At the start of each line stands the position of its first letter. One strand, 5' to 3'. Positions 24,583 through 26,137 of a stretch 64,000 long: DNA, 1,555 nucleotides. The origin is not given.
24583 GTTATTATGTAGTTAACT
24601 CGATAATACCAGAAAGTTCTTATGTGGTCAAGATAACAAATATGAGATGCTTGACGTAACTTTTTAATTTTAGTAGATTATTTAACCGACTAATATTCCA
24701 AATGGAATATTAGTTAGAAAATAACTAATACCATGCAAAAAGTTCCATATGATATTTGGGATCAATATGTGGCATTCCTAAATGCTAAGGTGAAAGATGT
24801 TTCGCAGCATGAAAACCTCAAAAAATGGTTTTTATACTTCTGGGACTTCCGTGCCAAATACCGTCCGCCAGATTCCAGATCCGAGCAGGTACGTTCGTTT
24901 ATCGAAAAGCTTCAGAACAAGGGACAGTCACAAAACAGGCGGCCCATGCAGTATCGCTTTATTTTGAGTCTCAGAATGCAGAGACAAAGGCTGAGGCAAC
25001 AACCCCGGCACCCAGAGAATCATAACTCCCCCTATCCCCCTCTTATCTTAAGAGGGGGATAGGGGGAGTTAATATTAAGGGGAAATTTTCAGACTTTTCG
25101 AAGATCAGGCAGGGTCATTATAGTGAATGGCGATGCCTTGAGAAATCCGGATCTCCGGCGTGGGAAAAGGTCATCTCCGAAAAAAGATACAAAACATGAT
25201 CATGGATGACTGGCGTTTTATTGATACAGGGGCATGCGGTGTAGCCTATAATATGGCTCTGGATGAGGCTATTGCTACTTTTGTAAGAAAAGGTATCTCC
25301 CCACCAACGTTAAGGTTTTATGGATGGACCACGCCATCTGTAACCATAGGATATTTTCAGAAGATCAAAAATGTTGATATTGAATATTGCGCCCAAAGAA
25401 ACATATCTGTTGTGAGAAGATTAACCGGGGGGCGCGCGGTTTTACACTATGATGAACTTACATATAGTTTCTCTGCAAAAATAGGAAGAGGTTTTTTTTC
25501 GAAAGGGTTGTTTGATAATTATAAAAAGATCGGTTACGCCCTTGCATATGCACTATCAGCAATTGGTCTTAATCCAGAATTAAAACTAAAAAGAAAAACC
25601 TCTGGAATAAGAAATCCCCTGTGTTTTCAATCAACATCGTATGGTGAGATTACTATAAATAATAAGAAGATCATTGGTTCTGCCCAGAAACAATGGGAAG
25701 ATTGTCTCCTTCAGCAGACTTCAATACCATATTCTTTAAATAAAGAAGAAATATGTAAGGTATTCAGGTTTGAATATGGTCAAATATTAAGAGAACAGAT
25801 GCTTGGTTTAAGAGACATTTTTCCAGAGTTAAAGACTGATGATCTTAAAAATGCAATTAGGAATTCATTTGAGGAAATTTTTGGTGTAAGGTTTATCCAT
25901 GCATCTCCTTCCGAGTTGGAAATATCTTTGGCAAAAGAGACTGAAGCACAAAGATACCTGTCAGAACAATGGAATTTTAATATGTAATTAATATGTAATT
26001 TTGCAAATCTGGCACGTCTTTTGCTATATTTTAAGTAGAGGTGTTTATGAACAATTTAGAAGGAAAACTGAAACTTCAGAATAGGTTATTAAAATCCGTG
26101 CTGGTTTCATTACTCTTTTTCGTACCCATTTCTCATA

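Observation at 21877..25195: Fossil integron-like platform: truncated divergent integrase, attC-like hairpins and toxin-rich cassettes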

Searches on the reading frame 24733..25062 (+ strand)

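Call 3: search_protein_families(library=pfam, proteins=[window:24733-25062:+], max_evalue=0.1)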
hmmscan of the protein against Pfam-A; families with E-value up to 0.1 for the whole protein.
window:24733-25062:+ (109 aa): 1 family
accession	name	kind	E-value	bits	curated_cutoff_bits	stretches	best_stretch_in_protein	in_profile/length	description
PF17183.9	Get5_C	-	0.072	13.1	22.9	0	9-37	20-48/51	Get5, C-terminal domain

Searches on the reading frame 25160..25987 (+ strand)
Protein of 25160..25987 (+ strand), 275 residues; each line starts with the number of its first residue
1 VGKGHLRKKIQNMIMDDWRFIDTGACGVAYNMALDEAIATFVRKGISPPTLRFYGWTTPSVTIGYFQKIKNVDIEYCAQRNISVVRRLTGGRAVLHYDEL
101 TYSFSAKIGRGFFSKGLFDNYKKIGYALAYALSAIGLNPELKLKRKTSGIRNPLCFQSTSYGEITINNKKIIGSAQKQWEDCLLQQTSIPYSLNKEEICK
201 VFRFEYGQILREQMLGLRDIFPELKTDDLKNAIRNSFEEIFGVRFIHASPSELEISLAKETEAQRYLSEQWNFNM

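Call 3: search_protein_families(library=pfam, proteins=[window:25160-25987:+], max_evalue=0.1)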
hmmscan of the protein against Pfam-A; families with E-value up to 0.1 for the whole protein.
window:25160-25987:+ (275 aa): 2 families
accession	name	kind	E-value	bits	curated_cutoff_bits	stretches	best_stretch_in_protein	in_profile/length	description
PF21948.1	LplA-B_cat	-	3.1e-28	99.5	27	1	29-237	3-199/200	Lipoyl protein ligase A/B catalytic domain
PF03099.24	BPL_LplA_LipB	-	1.4e-07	31.9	21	1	71-191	15-130/133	Biotin/lipoate A/B protein ligase family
